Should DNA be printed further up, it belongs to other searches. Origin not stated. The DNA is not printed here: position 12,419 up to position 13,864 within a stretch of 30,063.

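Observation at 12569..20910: Five-gene AddB-like / AddA-like / DEDDh exonuclease / orphan / RmuC-like operon in an archaeal-looking genome: candidate undescribed DNA-end-processing or defence module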

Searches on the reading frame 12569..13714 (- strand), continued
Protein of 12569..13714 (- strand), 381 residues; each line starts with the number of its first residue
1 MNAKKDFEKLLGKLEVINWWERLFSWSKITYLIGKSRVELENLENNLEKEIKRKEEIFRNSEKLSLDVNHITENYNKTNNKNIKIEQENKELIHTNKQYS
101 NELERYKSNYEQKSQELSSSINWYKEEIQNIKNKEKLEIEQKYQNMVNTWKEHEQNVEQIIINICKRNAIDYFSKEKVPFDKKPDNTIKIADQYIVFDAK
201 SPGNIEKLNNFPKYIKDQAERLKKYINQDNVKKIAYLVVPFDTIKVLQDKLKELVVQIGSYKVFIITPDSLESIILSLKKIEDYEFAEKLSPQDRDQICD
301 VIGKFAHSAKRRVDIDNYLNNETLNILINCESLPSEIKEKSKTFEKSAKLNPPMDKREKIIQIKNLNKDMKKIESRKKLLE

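Call 40: search_protein_families(library=pfam, proteins=[L090:11029-14154:+, L090:14006-17482:+, L127:2432-5371:+, L056:2367-5096:+, L059:402-3686:+, L110:3727-7041:+, L108:8736-9866:+, L108:11106-12623:+, L108:7853-8725:+, L108:12628-13863:+], max_evalue=0.001)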
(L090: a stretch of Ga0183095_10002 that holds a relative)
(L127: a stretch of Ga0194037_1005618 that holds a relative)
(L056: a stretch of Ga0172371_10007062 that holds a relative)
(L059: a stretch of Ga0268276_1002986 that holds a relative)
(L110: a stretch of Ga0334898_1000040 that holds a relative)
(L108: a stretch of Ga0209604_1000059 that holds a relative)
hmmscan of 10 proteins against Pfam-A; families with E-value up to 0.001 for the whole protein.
L090:11029-14154:+ (1041 aa): 2 families
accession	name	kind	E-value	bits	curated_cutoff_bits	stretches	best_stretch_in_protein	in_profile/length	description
PF12705.13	PDDEXK_1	-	7.7e-36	124.7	22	1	729-1028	2-247/247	PD-(D/E)XK nuclease superfamily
PF13361.12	UvrD_C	-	0.00029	20.8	25.6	0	554-617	299-347/350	UvrD-like helicase C-terminal domain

L090:14006-17482:+ (1158 aa): 7 families
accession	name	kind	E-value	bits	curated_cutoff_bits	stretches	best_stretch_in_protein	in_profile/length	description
PF00580.27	UvrD-helicase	-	3.5e-54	184.8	23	1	54-481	2-267/271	UvrD/REP helicase N-terminal domain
PF13361.12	UvrD_C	-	5e-28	99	25.6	1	493-886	1-345/350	UvrD-like helicase C-terminal domain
PF13245.12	AAA_19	-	1.1e-18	68.2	25.1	1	57-470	1-134/134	AAA domain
PF13538.12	UvrD_C_2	-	2.3e-10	40.6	27.4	1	861-886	26-51/52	UvrD-like helicase C-terminal domain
PF12705.13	PDDEXK_1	-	6.9e-08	33.2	22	1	1015-1148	35-189/247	PD-(D/E)XK nuclease superfamily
PF01443.25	Viral_helicase1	-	3.4e-06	27.5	21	0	855-887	195-227/228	Viral superfamily 1 RNA helicase core domain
PF13604.12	AAA_30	-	1.6e-05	25.2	27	0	60-117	13-66/191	AAA domain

L127:2432-5371:+ (979 aa): 7 families
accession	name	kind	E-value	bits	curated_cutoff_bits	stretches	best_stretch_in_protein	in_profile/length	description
PF00580.27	UvrD-helicase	-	9.3e-60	203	23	1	15-318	1-270/271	UvrD/REP helicase N-terminal domain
PF13361.12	UvrD_C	-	6.1e-25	88.8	25.6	1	324-682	1-349/350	UvrD-like helicase C-terminal domain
PF12705.13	PDDEXK_1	-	3.1e-18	67.1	22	1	742-976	2-242/247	PD-(D/E)XK nuclease superfamily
PF13245.12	AAA_19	-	4.4e-17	63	25.1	1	19-303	1-133/134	AAA domain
PF13538.12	UvrD_C_2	-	1.6e-08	34.7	27.4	0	608-625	4-21/52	UvrD-like helicase C-terminal domain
PF13086.12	AAA_11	-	0.00011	22.5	27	1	14-83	1-75/257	AAA domain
PF13604.12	AAA_30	-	0.00016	21.9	27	0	14-46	1-37/191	AAA domain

L056:2367-5096:+ (909 aa): 7 families
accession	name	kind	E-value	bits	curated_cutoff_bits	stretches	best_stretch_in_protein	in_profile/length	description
PF00580.27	UvrD-helicase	-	5.4e-41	141.5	23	1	16-277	1-268/271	UvrD/REP helicase N-terminal domain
PF13361.12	UvrD_C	-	7.7e-17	62.2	25.6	2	447-599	213-349/350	UvrD-like helicase C-terminal domain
PF13245.12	AAA_19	-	7.9e-16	58.9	25.1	1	26-264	10-133/134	AAA domain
PF13086.12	AAA_11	-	4.7e-08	33.5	27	0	21-87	11-82/257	AAA domain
PF13538.12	UvrD_C_2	-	4.1e-05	23.8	27.4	0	526-545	3-22/52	UvrD-like helicase C-terminal domain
PF01443.25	Viral_helicase1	-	6.3e-05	23.3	21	0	507-597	163-228/228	Viral superfamily 1 RNA helicase core domain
PF08696.17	Dna2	-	0.00089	19.5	22.4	1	679-744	72-137/204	DNA replication factor Dna2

L059:402-3686:+ (1094 aa): 9 families
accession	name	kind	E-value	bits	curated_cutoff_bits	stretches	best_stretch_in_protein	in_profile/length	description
PF00580.27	UvrD-helicase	-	8.8e-63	212.9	23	1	9-315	4-270/271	UvrD/REP helicase N-terminal domain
PF13361.12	UvrD_C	-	3.9e-48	165.1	25.6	1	326-710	3-349/350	UvrD-like helicase C-terminal domain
PF12705.13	PDDEXK_1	-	2.6e-28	100.1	22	1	834-1090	2-247/247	PD-(D/E)XK nuclease superfamily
PF13245.12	AAA_19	-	1.6e-22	80.6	25.1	1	10-301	1-134/134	AAA domain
PF13538.12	UvrD_C_2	-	3.4e-08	33.7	27.4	0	610-630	2-22/52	UvrD-like helicase C-terminal domain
PF01443.25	Viral_helicase1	-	1.1e-06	29.1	21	0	249-300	49-101/228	Viral superfamily 1 RNA helicase core domain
PF13087.12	AAA_12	-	3.1e-05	24.1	27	0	352-422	67-133/195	AAA domain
PF10926.14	DUF2800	-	9.6e-05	22.2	21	1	833-1090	3-233/368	Protein of unknown function (DUF2800)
PF13604.12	AAA_30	-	0.00075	19.7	27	0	12-70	8-66/191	AAA domain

L110:3727-7041:+ (1104 aa): 7 families
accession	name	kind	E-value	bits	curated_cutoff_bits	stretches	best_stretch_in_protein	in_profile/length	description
PF00580.27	UvrD-helicase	-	2.9e-61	208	23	1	4-319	2-271/271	UvrD/REP helicase N-terminal domain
PF13361.12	UvrD_C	-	3.4e-45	155.4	25.6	1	328-718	2-349/350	UvrD-like helicase C-terminal domain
PF12705.13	PDDEXK_1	-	3e-23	83.5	22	1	839-1100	1-247/247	PD-(D/E)XK nuclease superfamily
PF13245.12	AAA_19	-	3.8e-22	79.4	25.1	1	7-304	1-134/134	AAA domain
PF13538.12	UvrD_C_2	-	2.6e-06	27.6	27.4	0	696-714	33-51/52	UvrD-like helicase C-terminal domain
PF01443.25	Viral_helicase1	-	3.3e-06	27.5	21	0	258-317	56-118/228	Viral superfamily 1 RNA helicase core domain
PF13086.12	AAA_11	-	8.8e-05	22.8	27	1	5-208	4-182/257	AAA domain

L108:8736-9866:+ (376 aa): 1 family
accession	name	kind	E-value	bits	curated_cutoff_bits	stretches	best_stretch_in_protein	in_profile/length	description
PF07470.19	Glyco_hydro_88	-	2.4e-53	181.8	26.6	1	54-375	14-349/352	Glycosyl Hydrolase Family 88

L108:11106-12623:+ (505 aa): 2 families
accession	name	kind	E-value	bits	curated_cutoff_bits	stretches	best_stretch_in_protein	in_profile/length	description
PF00206.25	Lyase_1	-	5.7e-61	207.1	27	1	59-374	18-310/312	Lyase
PF10415.14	FumaraseC_C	-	8.5e-13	49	32.5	1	444-494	3-53/54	Fumarase C C-terminus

L108:7853-8725:+ (290 aa): 3 families
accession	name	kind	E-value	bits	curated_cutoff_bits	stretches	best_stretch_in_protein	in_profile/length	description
PF13411.12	MerR_1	-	9.1e-14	51.8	21.6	1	4-68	1-64/69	MerR HTH family regulatory protein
PF00376.29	MerR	-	7.8e-08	32.4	28.2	1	5-42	1-38/38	MerR family regulatory protein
PF02607.22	B12-binding_2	-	4.4e-07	30.4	23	1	92-160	2-70/74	B12 binding domain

L108:12628-13863:+ (411 aa): 6 families
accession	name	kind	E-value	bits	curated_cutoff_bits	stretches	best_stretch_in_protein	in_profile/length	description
PF18133.7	HydF_tetramer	-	1.2e-43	148.1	22.6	1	282-399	2-118/118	Hydrogen maturase F tetramerization domain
PF18128.7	HydF_dimer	-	3.1e-39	133.5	23.4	1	180-278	1-99/99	Hydrogen maturase F dimerization domain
PF01926.29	MMR_HSR1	-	3.6e-22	79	21.9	1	11-125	1-113/113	50S ribosome-binding GTPase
PF02421.24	FeoB_N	-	1.1e-05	25.4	27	1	12-130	3-119/156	Ferrous iron transport protein B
PF00350.29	Dynamin_N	-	1.6e-05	25.5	27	1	12-45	1-33/168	Dynamin family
PF00071.28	Ras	-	0.00021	21.4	21.6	1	14-169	4-160/162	Ras family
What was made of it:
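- Some sit in plain metabolic synteny (call 40), so the partnership cannot be obligatory. A large 381-family subclade sits in metabolic synteny (call 40).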

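Call 43: search_protein_families(library=pfam, proteins=[L056:5086-5541:+, L056:6765-10526:+, L059:3782-4102:+, L059:5293-6864:+, L059:6923-9292:+, L059:9289-12066:+, L110:6944-8137:+, L110:8783-9949:+, L110:11116-11601:+, L110:12949-16827:+], max_evalue=0.001)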
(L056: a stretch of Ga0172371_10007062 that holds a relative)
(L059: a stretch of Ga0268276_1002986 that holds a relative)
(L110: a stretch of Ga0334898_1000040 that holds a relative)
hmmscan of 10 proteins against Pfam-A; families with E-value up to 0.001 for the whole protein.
L056:5086-5541:+ (151 aa): 0 families

L056:6765-10526:+ (1253 aa): 5 families
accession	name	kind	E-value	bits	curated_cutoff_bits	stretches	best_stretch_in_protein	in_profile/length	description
PF18516.7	RuvC_1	-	3.4e-87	292.2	26.2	1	849-1249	5-240/244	RuvC nuclease domain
PF18501.6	REC1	-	3.6e-55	188.1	37.4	1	53-299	2-250/250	Alpha helical recognition lobe domain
PF18510.6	NUC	-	1.4e-42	146.5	25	1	1041-1202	1-161/162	Nuclease domain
PF21918.1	cas_Cpf1_2nd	-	5.9e-36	125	27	1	316-536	2-225/225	CRISPR-associated endonuclease Cpf1 REC2 domain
PF22222.1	Cpf1_PI-like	-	5.3e-29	101.1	27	1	611-710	1-91/91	CRISPR-associated endonuclease Cpf1 PI domain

L059:3782-4102:+ (106 aa): 0 families

L059:5293-6864:+ (523 aa): 0 families

L059:6923-9292:+ (789 aa): 1 family
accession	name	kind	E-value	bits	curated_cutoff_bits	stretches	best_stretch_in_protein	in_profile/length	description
PF01555.25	N6_N4_Mtase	-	3e-32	112.8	26.7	1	152-431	1-218/221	DNA methylase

L059:9289-12066:+ (925 aa): 1 family
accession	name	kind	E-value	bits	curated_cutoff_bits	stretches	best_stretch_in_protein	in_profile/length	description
PF04851.21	ResIII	-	9.9e-13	48.8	22.5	1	100-288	4-147/164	Type III restriction enzyme, res subunit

L110:6944-8137:+ (397 aa): 0 families

L110:8783-9949:+ (388 aa): 1 family
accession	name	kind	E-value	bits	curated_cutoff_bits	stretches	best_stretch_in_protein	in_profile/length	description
PF04471.18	Mrr_cat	-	0.00039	21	21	1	17-120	6-111/115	Restriction endonuclease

L110:11116-11601:+ (161 aa): 1 family
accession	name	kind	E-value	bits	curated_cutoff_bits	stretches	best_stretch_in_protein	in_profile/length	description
PF08939.15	Bles03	-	1.7e-20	74.5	23.1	1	26-116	159-249/255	Basophilic leukemia-expressed protein Bles03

L110:12949-16827:+ (1292 aa): 4 families
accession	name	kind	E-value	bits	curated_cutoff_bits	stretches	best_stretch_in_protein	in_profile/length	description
PF00270.35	DEAD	-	1.5e-27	96.8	26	1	91-271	2-162/167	DEAD/DEAH box helicase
PF00271.37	Helicase_C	-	6.5e-17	62.2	23.5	1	740-803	46-109/110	Helicase conserved C-terminal domain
PF04851.21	ResIII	-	3.4e-09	37.3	22.5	1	89-234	4-140/164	Type III restriction enzyme, res subunit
PF09369.15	MZB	-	2.4e-08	35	24.2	1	1189-1260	3-80/80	MrfA Zn-binding domain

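Call 62: find_encoding_contigs(protein=P0003, flank=10000, max_places=1)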
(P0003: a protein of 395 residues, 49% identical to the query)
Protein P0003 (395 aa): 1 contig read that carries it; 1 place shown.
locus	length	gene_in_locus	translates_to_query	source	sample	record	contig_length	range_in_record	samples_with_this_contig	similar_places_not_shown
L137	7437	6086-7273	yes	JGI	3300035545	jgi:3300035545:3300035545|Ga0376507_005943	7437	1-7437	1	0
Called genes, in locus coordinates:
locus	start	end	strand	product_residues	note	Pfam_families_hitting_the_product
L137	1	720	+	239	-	?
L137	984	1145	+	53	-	-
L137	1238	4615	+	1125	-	PF00580:UvrD-helicase, PF01443:Viral_helicase1 (faint), PF13245:AAA_19, PF13361:UvrD_C, PF13538:UvrD_C_2 (faint), PF12705:PDDEXK_1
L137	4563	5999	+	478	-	-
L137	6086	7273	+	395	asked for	-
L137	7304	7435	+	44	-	?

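Call 63: find_encoding_contigs(protein=P0007, flank=10000, max_places=1)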
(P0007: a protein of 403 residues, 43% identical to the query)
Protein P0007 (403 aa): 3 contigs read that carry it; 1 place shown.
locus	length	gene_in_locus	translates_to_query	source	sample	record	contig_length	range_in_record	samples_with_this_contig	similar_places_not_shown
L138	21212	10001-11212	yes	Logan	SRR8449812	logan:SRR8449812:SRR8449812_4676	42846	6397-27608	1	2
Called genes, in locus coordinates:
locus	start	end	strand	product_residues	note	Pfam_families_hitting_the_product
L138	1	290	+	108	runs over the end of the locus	-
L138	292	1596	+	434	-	-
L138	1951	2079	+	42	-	-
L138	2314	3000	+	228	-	PF01555:N6_N4_Mtase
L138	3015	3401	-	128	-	PF01451:LMWPc (faint)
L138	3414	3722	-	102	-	-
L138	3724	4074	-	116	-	-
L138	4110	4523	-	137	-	-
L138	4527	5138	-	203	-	PF13428:TPR_14 (faint), PF00515:TPR_1 (faint), PF07719:TPR_2 (faint), PF12895:ANAPC3, PF13431:TPR_17 (faint), PF13371:TPR_9 (weak), PF13181:TPR_8 (faint), PF14559:TPR_19 (weak)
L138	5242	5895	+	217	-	PF19810:HFX_2341_N, PF22662:Csa3_N (faint), PF23400:CARF_Card1 (faint), PF25213:HVO_A0261_N (weak), PF13412:HTH_24 (weak)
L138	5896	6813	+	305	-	PF18731:HEPN_Swt1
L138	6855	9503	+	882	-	PF00580:UvrD-helicase, PF01443:Viral_helicase1 (faint), PF13245:AAA_19, PF13361:UvrD_C, PF13538:UvrD_C_2 (faint), PF12705:PDDEXK_1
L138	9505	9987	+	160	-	-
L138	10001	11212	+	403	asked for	-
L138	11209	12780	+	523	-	-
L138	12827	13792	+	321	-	PF01966:HD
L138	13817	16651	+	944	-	PF00176:SNF2-rel_dom, PF00270:DEAD (faint), PF00271:Helicase_C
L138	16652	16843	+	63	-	-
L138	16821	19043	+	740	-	PF02463:SMC_N (weak), PF13476:AAA_23, PF13304:AAA_21 (faint)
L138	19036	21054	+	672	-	PF01555:N6_N4_Mtase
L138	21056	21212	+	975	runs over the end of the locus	PF04851:ResIII, PF00270:DEAD (weak), PF19778:RE_endonuc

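Call 64: find_encoding_contigs(protein=P0012, flank=10000, max_places=1)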
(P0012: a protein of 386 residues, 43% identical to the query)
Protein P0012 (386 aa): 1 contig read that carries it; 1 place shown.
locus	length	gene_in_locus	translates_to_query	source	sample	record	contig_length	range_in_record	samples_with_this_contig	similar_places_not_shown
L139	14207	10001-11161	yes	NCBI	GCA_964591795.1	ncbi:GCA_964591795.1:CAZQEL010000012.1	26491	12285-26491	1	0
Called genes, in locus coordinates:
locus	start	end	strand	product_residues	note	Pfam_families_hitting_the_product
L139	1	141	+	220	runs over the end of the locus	PF04326:SLFN_AlbA_2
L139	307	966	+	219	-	PF13749:HATPase_c_4, PF21247:Fic-like_C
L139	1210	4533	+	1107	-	PF00580:UvrD-helicase, PF01443:Viral_helicase1 (faint), PF13086:AAA_11 (weak), PF13245:AAA_19, PF13538:UvrD_C_2 (faint), PF13361:UvrD_C, PF12705:PDDEXK_1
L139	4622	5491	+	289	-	PF02498:Bro-N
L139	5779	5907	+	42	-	-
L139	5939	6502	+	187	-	-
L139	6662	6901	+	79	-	-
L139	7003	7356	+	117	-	-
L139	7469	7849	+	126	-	PF13240:Zn_Ribbon_1 (weak)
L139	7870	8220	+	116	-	PF13240:Zn_Ribbon_1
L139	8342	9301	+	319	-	-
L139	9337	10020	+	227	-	-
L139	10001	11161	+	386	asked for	-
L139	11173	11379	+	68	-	PF13619:KTSC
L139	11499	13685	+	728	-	-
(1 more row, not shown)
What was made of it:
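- Single-chain UvrD-PDDEXK_1→small ORF→381 in low-GC contigs (calls 40, 62-64).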
